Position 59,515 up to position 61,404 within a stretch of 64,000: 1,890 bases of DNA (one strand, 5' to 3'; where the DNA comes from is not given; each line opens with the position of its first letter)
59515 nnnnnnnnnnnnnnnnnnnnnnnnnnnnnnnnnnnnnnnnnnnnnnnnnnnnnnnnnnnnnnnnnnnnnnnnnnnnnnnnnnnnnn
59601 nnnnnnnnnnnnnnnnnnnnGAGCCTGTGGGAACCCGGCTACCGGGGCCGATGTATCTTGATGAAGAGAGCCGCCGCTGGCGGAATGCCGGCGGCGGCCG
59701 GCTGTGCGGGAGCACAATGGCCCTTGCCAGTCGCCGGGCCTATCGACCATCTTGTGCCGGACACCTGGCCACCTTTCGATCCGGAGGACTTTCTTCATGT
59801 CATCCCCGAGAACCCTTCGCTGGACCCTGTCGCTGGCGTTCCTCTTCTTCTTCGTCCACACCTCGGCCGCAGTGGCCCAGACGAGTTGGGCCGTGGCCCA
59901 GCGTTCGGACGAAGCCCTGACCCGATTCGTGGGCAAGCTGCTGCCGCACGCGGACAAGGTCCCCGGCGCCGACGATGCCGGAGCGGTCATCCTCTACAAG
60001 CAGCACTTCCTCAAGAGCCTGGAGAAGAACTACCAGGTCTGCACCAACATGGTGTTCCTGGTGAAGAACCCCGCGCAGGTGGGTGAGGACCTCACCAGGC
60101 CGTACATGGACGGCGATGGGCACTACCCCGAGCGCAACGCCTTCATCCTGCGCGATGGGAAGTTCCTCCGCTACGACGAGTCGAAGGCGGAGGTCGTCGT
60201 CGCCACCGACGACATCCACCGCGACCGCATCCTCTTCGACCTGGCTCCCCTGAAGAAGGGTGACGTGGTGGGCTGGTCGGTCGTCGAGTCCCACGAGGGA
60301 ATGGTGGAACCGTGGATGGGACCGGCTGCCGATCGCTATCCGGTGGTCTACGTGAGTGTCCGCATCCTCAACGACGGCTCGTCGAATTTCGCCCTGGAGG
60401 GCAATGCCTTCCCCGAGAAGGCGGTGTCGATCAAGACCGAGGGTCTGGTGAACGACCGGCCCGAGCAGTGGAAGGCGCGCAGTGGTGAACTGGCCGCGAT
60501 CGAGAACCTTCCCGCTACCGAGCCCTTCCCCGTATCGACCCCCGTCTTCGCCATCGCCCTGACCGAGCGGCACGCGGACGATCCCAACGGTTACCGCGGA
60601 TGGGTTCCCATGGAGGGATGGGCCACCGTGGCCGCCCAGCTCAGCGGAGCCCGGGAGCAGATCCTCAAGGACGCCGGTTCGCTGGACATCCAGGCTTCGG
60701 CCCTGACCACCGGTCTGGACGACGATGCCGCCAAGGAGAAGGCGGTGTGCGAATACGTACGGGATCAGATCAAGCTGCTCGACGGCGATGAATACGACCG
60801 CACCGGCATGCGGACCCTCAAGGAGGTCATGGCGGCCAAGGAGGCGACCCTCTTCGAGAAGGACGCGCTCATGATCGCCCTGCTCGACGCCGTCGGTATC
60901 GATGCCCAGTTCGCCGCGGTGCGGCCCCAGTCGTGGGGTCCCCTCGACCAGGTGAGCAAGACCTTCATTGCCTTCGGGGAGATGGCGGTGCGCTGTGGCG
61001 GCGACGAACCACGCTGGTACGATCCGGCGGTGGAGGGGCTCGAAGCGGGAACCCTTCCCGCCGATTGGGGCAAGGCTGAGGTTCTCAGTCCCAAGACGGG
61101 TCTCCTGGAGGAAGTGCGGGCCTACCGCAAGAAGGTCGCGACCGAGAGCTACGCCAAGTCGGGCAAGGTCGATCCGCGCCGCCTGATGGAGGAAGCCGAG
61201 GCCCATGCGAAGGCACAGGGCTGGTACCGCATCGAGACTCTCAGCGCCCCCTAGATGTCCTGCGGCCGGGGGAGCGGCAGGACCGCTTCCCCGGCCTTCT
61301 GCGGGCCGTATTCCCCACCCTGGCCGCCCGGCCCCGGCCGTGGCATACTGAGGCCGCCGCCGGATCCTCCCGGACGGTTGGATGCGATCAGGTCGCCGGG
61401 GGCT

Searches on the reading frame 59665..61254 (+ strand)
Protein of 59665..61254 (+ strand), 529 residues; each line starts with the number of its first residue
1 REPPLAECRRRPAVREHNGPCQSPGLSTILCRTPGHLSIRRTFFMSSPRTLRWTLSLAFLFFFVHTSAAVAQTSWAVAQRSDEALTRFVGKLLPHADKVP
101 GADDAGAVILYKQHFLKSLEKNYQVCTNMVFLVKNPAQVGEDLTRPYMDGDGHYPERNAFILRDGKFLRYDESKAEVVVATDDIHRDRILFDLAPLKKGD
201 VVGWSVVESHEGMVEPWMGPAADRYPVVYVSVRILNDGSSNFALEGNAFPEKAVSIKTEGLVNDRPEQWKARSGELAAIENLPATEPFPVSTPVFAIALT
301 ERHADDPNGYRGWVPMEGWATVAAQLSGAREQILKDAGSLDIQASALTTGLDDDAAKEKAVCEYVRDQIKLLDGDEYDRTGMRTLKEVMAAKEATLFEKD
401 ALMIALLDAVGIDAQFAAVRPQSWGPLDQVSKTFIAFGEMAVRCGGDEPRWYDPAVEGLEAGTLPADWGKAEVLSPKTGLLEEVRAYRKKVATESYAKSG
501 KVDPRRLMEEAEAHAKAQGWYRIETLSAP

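Call 47: search_protein_families(library=pfam, proteins=[window:59665-61254:+], max_evalue=0.01)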
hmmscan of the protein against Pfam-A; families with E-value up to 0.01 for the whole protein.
window:59665-61254:+ (529 aa): 1 family
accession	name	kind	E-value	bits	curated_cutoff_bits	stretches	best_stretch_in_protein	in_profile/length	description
PF01841.26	Transglut_core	-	0.00033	21.3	23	1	345-417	5-75/108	Transglutaminase-like superfamily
